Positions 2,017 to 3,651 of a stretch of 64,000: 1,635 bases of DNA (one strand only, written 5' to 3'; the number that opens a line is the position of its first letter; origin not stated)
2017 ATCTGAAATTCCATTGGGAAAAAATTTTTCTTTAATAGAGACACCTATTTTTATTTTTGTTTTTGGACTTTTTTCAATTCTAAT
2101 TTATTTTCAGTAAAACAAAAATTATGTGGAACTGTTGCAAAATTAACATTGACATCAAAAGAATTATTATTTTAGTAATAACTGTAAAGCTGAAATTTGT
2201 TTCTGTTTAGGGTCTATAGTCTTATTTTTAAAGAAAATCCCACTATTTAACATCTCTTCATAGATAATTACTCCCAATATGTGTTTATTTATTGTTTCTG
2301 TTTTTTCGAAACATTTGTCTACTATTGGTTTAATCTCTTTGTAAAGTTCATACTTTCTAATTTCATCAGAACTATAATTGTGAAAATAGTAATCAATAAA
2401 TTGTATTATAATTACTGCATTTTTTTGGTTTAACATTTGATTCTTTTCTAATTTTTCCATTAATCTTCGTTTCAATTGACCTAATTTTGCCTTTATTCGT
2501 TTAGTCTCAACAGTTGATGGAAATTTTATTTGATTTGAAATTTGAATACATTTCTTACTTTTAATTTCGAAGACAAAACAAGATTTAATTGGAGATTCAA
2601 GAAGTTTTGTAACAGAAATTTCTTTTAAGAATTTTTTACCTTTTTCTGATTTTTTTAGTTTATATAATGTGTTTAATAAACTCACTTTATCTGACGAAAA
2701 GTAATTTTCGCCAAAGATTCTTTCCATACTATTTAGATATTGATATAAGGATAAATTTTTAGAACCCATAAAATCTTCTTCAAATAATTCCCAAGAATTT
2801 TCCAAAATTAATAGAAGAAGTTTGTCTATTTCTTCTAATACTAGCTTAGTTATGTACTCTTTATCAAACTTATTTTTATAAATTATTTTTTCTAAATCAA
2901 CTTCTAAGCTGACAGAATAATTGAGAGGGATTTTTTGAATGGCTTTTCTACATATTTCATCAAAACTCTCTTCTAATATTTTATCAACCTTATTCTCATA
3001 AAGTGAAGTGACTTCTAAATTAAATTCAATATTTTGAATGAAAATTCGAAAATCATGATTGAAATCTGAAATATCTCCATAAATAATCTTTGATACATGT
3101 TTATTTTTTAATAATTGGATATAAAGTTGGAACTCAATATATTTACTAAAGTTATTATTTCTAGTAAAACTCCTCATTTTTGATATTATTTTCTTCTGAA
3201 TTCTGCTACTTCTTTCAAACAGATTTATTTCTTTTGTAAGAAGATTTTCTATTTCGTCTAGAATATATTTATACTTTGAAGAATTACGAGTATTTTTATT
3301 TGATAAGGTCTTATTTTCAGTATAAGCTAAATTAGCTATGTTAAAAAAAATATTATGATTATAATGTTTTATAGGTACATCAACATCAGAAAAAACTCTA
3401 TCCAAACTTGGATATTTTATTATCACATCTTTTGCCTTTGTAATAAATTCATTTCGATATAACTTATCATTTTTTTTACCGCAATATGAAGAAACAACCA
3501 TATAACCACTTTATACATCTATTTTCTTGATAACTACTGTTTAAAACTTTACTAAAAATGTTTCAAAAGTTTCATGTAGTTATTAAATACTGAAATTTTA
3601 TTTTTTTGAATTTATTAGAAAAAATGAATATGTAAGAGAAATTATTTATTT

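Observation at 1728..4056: Three uncharacterised genes (orphan RHH antitoxin, 444-aa and 136-aa unknowns) wedged beside the RM remnant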

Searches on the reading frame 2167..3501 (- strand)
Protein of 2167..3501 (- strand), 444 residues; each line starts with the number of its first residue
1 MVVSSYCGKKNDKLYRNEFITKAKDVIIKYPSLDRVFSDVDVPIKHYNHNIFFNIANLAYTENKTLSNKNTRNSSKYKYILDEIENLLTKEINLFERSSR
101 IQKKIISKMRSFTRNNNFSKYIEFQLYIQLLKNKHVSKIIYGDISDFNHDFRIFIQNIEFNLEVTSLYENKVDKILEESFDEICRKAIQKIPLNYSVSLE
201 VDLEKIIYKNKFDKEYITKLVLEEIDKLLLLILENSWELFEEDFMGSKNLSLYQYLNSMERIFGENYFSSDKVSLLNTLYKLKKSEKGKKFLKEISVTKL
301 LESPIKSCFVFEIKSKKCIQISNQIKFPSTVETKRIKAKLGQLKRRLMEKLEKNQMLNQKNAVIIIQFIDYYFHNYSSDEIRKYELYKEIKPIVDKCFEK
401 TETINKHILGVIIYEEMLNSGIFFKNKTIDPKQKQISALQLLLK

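Call 3: search_protein_families(library=pfam, proteins=[window:2167-3501:-], max_evalue=1)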
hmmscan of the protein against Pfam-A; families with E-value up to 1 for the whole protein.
window:2167-3501:- (444 aa): 1 family
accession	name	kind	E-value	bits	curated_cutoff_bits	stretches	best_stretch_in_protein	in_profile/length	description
PF12174.13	RST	-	0.95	9.8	22.7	0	367-394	26-53/67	RCD1-SRO-TAF4 (RST) plant domain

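Call 4: search_protein_families(library=padloc, proteins=[window:2167-3501:-], max_evalue=1)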
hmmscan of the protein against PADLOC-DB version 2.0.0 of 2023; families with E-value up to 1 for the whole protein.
window:2167-3501:- (444 aa): 0 families

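Call 6: search_protein_families(library=ncbifam, proteins=[window:2167-3501:-], max_evalue=1)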
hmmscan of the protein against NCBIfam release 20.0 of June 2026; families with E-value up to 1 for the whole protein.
window:2167-3501:- (444 aa): 1 family
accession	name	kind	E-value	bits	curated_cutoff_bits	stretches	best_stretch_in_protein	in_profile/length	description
NF041171.1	Oxoac_fdxbeta_Archa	equivalog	0.43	9.8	423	1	368-437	192-261/296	2-oxoacid:ferredoxin oxidoreductase subunit beta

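Call 7: search_protein_families(library=phrogs, proteins=[window:2167-3501:-], max_evalue=1)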
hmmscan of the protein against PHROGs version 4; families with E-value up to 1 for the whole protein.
window:2167-3501:- (444 aa): 0 families

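Call 8: find_homologous_proteins(query=window:2167-3501:-, max_evalue=0.01)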
Query window:2167-3501:- (444 aa): 1 proteins with E <= 0.01 among 6825 candidates.
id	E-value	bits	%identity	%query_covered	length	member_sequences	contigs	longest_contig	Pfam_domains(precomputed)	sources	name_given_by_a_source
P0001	8.3e-202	689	97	76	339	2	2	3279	-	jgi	-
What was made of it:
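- Tried and rejected: The word-index homologue search found only the near-identical fragment of the 444-aa protein (call 8).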

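Call 12: find_encoding_contigs(protein=P0001, flank=5000)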
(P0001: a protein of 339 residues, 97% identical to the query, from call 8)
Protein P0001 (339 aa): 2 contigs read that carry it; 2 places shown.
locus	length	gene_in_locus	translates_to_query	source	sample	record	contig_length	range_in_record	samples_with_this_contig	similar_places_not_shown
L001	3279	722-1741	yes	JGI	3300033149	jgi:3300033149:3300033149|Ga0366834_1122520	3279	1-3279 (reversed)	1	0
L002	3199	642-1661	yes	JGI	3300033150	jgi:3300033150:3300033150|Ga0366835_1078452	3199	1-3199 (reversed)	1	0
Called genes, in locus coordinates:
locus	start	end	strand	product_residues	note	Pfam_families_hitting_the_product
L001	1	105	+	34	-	?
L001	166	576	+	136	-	PF21849:DUF6908, PF06853:DUF1249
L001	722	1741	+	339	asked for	-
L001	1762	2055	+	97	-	-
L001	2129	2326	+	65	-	-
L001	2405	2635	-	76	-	PF02697:VAPB_antitox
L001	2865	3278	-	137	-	?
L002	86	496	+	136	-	PF21849:DUF6908, PF06853:DUF1249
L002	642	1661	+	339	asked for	-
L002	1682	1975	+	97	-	-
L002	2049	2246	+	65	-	-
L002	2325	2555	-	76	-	PF02697:VAPB_antitox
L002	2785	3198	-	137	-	?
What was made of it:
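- This layout is retained in L001 and L002 (call 12).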

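Call 19: search_solved_structures(query=window:2167-3501:-, max_evalue=10)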
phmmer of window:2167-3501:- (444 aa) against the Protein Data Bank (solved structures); distinct sequences matched with E-value up to 10: 0.

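Call 26: search_protein_representatives(protein=window:2167-3501:-)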
Query: 444 residues. Proteins with E-value up to 0.001 (for the whole library): 43; up to 1e-10: 34; up to 1e-30: 12. The best 43 are listed.
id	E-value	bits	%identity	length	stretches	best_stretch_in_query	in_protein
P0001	2.7e-202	688.9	97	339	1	1-337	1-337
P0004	8.4e-56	206.4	35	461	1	4-443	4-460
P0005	2.1e-52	195.2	99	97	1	348-444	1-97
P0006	6.6e-50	187.0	35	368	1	83-434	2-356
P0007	2.0e-45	172.2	34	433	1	4-429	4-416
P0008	1.2e-40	156.5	40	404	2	277-441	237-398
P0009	1.5e-40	156.2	33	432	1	1-437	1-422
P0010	4.6e-40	154.6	33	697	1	10-435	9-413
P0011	2.5e-39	152.2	33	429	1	13-443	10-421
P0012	6.3e-36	141.0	30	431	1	1-428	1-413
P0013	7.6e-34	134.1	31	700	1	11-434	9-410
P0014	7.3e-32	127.6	31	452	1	8-420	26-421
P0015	2.4e-30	122.6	27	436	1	10-439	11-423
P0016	1.7e-29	119.7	29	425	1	13-432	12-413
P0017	3.2e-28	115.6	26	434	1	1-427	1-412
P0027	5.4e-18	81.9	28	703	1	13-426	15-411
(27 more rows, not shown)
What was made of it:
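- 2167..3501 (-): 444-aa protein (UJG41299.1, K9W45_02280): member of an unnamed rare family (labelled members archaeal) with a predicted PD-(D/E)xK nuclease core at about residues 114-201, an N-terminal helical domain, a helical insert and a C-terminal alpha/beta part. 43 representatives at E <= 1e-3 (call 26).
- Checked: It also has full-length homologues down to E = 8e-56 (call 26).
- The family is conserved at full length across distant archaea (call 26).
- Tried and rejected: The exhaustive HMMER search was needed to find the family (call 26).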

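Call 31: search_protein_families(library=pfam, alignment_id=A2, max_evalue=0.01)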
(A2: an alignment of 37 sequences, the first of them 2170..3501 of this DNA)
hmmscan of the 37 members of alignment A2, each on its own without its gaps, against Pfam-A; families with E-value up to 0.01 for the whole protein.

A. member 1, window:2170-3501:- (444 aa): 0 families

B. families by the number of members that match (of 37 scanned): 1 family
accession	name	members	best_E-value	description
PF10057.14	MpsC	1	0.0032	Na+-translocating membrane potential-generating system (MpsC)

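Call 32: find_encoding_contigs(protein=P0004, flank=8000)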
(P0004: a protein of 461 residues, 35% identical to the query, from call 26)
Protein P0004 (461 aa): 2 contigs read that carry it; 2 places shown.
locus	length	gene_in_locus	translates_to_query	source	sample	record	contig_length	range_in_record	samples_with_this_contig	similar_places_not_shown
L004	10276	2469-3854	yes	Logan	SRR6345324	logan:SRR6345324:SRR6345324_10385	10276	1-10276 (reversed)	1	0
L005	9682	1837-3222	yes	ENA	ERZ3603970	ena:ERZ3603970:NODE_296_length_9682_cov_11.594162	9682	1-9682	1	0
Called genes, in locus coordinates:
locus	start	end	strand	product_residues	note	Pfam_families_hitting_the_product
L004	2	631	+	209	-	?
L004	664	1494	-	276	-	PF00753:Lactamase_B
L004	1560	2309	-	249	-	PF01643:Acyl-ACP_TE, PF13279:4HBT_2 (weak), PF20791:Acyl-ACP_TE_C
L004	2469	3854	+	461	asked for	-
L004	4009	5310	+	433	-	-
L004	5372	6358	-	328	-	-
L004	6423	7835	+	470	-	PF04326:SLFN_AlbA_2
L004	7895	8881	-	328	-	PF05605:zf-Di19 (faint), PF12171:zf-C2H2_jaz (faint), PF13894:zf-C2H2_4 (faint), PF13909:zf-H2C2_5 (faint), PF16622:zf-C2H2_11 (faint), PF18868:zf-C2H2_3rep (faint), PF13465:zf-H2C2_2 (weak), PF00096:zf-C2H2 (weak), +1 more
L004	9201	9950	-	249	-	-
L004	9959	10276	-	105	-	?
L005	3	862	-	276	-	PF00753:Lactamase_B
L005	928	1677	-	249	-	PF01643:Acyl-ACP_TE, PF13279:4HBT_2 (weak), PF20791:Acyl-ACP_TE_C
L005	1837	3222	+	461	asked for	-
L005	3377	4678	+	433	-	-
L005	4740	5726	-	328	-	-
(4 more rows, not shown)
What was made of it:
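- L004: a SLFN/AlbA_2 gene (call 32).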

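Call 34: find_encoding_contigs(protein=P0007, flank=8000, max_places=4)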
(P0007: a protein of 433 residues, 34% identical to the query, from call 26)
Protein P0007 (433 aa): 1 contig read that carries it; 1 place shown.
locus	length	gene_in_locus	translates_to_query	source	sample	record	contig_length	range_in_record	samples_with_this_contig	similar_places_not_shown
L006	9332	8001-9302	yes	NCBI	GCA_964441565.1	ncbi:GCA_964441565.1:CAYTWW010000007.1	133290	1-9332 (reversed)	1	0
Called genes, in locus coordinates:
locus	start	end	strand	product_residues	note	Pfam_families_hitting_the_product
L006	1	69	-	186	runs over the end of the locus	PF04343:DUF488, PF22751:DUF488-N3a (weak)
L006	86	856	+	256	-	PF12797:Fer4_2 (faint), PF12837:Fer4_6 (faint), PF13746:Fer4_18 (weak), PF14697:Fer4_21 (weak), PF13237:Fer4_10, PF00037:Fer4 (weak), PF12838:Fer4_7 (weak), PF13187:Fer4_9 (weak), +2 more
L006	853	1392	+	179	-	PF12675:DUF3795 (weak)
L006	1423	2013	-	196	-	PF01872:RibD_C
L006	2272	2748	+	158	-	PF06983:3-dmu-9_3-mt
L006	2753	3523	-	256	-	-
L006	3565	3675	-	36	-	-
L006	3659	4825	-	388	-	-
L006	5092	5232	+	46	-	-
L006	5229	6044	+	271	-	-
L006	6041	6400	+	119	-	-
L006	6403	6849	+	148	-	PF01047:MarR (weak), PF12802:MarR_2 (weak), PF12840:HTH_20 (weak), PF13412:HTH_24 (weak)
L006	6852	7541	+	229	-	PF01555:N6_N4_Mtase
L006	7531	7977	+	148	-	PF04307:YdjM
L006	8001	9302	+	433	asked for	-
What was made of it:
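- L006: MarR, N6_N4 methyltransferase, YdjM, then the member (call 34).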

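Call 35: find_encoding_contigs(protein=P0010, flank=8000, max_places=4)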
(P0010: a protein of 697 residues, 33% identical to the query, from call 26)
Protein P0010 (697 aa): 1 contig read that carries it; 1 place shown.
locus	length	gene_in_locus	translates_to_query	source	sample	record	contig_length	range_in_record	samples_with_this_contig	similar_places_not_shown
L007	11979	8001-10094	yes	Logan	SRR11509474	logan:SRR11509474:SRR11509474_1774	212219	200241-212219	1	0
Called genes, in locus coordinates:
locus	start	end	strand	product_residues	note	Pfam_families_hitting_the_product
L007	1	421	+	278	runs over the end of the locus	PF21128:WHD_MCM4 (faint)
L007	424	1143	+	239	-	PF13563:2_5_RNA_ligase2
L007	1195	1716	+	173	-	-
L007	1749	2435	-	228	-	PF00005:ABC_tran, PF13304:AAA_21 (faint)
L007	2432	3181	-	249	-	PF00528:BPD_transp_1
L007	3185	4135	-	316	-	PF13379:NMT1_2, PF09084:NMT1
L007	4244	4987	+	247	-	PF01978:TrmB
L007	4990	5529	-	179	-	-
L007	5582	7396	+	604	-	-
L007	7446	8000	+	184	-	-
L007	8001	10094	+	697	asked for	-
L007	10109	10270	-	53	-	-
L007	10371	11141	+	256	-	PF01841:Transglut_core (weak)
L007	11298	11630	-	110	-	-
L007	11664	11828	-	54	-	-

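Call 36: find_encoding_contigs(protein=P0009, flank=8000, max_places=4)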
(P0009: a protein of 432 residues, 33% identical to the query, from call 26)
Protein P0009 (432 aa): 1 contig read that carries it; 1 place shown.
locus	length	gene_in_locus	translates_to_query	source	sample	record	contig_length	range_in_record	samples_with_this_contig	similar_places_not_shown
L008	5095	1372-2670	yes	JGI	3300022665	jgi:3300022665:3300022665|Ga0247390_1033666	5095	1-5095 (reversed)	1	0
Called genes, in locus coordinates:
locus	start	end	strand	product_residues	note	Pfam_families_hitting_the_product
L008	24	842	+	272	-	-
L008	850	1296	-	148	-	-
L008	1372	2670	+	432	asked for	-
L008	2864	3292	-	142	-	-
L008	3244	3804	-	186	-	-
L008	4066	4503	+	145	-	PF00164:Ribosom_S12_S23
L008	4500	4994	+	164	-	PF00177:Ribosomal_S7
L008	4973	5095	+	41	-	?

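Call 38: find_encoding_contigs(protein=P0013, flank=8000, max_places=4)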
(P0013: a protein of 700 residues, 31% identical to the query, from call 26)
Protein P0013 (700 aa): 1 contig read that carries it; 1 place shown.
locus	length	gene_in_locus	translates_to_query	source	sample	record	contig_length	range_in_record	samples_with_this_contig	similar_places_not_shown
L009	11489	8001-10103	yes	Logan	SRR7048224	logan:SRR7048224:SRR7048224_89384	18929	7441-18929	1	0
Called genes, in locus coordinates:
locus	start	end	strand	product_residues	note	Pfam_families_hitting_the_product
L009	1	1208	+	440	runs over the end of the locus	PF01420:Methylase_S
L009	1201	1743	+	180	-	-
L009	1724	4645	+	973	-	PF04313:HSDR_N, PF00270:DEAD, PF04851:ResIII, PF18766:SWI2_SNF2, PF22679:T1R_D3-like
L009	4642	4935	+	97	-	PF01863:YgjP-like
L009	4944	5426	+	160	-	-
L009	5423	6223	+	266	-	-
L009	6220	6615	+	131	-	-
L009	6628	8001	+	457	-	-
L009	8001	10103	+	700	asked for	-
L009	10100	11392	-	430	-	PF00589:Phage_integrase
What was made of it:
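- L009: hsdS, hsdR, YgjP-like, four unknown genes, then the family member, then an integrase (call 38). It lies next to a tyrosine integrase in L009 (call 38).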

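Call 39: find_encoding_contigs(protein=P0011, flank=8000, max_places=4)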
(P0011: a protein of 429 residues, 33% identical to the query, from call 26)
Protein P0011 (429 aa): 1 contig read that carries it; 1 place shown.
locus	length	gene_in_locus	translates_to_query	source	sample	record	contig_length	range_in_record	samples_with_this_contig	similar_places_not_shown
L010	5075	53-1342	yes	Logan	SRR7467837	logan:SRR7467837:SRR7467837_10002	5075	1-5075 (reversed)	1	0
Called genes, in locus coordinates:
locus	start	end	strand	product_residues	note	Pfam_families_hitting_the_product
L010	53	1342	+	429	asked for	-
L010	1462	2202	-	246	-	PF00106:adh_short, PF01370:Epimerase (weak), PF08659:KR, PF13561:adh_short_C2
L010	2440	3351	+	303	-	-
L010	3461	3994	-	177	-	PF01931:NTPase_I-T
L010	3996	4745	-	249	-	PF02535:Zip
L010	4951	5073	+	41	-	?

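Call 40: predict_structure(alignment_id=A2)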
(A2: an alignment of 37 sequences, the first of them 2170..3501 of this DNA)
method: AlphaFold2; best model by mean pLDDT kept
length: 444 residues; sequences in the alignment: 37
mean_pLDDT: 91.8   pTM: 0.88
mean pLDDT of the five models: 91.8, 91.0, 90.6, 90.3, 89.9
residues with pLDDT >= 90: 349; 70-90: 75; 50-70: 19; < 50: 1
segments of 3 or more residues with pLDDT < 50: none
pLDDT, mean of each block of 10 residues (from residue 1): 91 91 97 97 92 96 64 77 97 94 95 94 97 96 71 96 92 94 97 96 94 97 97 92 85 94 80 82 96 96 96 94 91 91 95 87 95 89 94 97 90 94 95 96 94
secondary structure, 60 per line:
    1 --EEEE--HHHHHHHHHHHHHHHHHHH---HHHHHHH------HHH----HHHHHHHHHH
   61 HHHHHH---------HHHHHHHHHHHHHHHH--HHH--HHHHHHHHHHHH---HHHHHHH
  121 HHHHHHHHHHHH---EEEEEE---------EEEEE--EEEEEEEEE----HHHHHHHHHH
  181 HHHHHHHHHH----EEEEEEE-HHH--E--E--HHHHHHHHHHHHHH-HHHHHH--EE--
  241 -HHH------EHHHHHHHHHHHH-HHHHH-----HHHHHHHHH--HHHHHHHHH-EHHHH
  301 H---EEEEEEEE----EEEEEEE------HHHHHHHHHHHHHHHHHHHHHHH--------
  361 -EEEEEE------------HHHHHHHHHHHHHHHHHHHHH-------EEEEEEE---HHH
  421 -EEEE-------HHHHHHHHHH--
elements in order: E3-6 H9-27 H31-37 H51-66 H76-91 H99-110 H114-132 E136-141 E151-155 E158-166 H171-190 E195-201 H214-227 H229-234 H252-263 H265-269 H275-283 H286-294 H297-301 E305-312 E317-323 H330-352 E362-367 H380-400 E408-414 E422-425 H433-442
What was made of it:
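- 2167..3501 (-): AF2 pLDDT 91.8, pTM 0.88 (call 40).
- On PD-(D/E)xK nuclease superfamily (444-aa protein): The AF2 model (pLDDT 91.8) has the element order H114-132, E136-141, E151-155, E158-166, H171-190, E195-201 (call 40).
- The model is confident: pLDDT 91.8, pTM 0.88 (call 40).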

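Call 44: search_protein_families(library=pfam, proteins=[L009:1201-1743:+, L009:4944-5426:+, L009:5423-6223:+, L009:6220-6615:+, L009:6628-8001:+, L007:5582-7396:+, L007:7446-8000:+, L004:4009-5310:+, L004:5372-6358:-, L006:7531-7977:+], max_evalue=0.1)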
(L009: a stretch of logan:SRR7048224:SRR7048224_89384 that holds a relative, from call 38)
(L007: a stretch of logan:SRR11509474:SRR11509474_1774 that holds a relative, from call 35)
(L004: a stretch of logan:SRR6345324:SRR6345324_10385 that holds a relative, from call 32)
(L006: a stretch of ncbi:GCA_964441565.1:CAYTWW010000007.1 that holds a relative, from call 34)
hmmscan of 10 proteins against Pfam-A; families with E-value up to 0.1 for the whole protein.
L009:1201-1743:+ (180 aa): 2 families
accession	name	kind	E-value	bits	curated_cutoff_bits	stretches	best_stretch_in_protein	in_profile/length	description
PF20990.2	DUF2207_C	-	0.018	15.2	33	1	50-144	66-157/247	Predicted membrane protein (DUF2207) C-terminal domain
PF15070.11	GOLGA2L5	-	0.03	13.7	29.2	1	36-115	231-311/520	Putative golgin subfamily A member 2-like protein 5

L009:4944-5426:+ (160 aa): 0 families

L009:5423-6223:+ (266 aa): 3 families
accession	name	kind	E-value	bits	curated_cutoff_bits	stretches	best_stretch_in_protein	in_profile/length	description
PF02561.19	FliS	-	0.00083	20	26.7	1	2-86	20-104/115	Flagellar protein FliS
PF22399.1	DUF6979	-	0.018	15.6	27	0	71-103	70-102/127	Family of unknown function (DUF6979)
PF04212.24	MIT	-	0.081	13.5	30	1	7-62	4-58/66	MIT (microtubule interacting and transport) domain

L009:6220-6615:+ (131 aa): 0 families

L009:6628-8001:+ (457 aa): 1 family
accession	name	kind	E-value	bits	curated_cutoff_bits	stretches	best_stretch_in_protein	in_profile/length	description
PF08229.16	SHR3_chaperone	-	0.088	12.2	25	0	391-444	23-75/188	ER membrane protein SH3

L007:5582-7396:+ (604 aa): 0 families

L007:7446-8000:+ (184 aa): 1 family
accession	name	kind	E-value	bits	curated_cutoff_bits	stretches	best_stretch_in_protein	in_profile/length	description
PF18735.6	HEPN_RiboL-PSP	-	0.035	14.4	28.4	1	68-137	118-163/191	RiboL-PSP-HEPN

L004:4009-5310:+ (433 aa): 2 families
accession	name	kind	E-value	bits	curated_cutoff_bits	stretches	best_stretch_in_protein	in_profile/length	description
PF18736.6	pEK499_p136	-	0.007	16.5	26.6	0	198-285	57-144/152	HEPN pEK499 p136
PF25569.1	TPR_ZFYVE26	-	0.051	14.3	27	0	178-222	42-88/123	ZFYVE26-like, TPR repeats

L004:5372-6358:- (328 aa): 1 family
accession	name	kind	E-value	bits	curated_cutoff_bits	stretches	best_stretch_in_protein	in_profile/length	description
PF06146.17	PsiE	-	0.064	13.9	23.9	0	284-315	34-65/122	Phosphate-starvation-inducible E family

L006:7531-7977:+ (148 aa): 3 families
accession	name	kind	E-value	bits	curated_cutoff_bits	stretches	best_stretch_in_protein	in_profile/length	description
PF04307.19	YdjM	-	3.9e-11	43.2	29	1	1-143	1-113/176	YdjM inner membrane protein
PF13078.11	DUF3942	-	0.034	14.9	25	0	95-141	26-68/137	Protein of unknown function (DUF3942)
PF00882.24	Zn_dep_PLPC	-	0.089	13.2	26.8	1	96-138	51-95/167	Zinc dependent phospholipase C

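Call 74: find_related_loci(query=A5, collection=viral_contigs, flank=8000)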
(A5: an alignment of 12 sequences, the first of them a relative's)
Query A5 (433 aa) in viral_contigs; peptide patterns used: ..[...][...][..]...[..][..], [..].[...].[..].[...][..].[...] (x = any residue, [..] = any of these).
60 stretches matched a pattern, but none encodes a relative of the query by tblastn (E <= 1e-3).

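Call 76: find_related_loci(query=A6, collection=genome_contigs, flank=8000)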
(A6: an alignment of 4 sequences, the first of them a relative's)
Query A6 (433 aa) in genome_contigs; peptide patterns used: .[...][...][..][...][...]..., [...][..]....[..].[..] (x = any residue, [..] = any of these).
51 stretches matched a pattern; 1 encode a relative of the query (tblastn E <= 1e-3); 1 distinct loci.
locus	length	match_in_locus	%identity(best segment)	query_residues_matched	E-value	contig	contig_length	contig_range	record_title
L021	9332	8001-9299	100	1-433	0e+0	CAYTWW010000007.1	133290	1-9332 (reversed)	MAG TPA_asm: uncultured Methanosarcinales archaeon isolate SRP167436_co1_14 genome assembly, contig: NODE_78_length_1332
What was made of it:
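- The family is very rare: 43 hits at E <= 0.001 among 1.84 billion representatives, and one locus among 185,579 species genomes (calls 26, 76).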

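Call 78: find_related_loci(query=A6, collection=metagenome_contigs, flank=8000)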
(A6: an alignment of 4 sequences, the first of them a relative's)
Query A6 (433 aa) in metagenome_contigs; peptide patterns used: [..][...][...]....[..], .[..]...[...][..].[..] (x = any residue, [..] = any of these).
549 stretches matched a pattern; 2 encode a relative of the query (tblastn E <= 1e-3); 2 distinct loci.
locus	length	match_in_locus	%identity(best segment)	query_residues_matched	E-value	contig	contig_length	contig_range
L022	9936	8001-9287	43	1-431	2e-108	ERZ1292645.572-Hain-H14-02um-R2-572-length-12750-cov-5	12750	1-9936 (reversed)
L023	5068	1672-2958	43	1-431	4e-108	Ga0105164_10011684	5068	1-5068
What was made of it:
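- Tried and rejected: The 444 family found nothing in viral contigs (call 74), one locus in the species genomes (call 76) and two metagenome loci (call 78).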
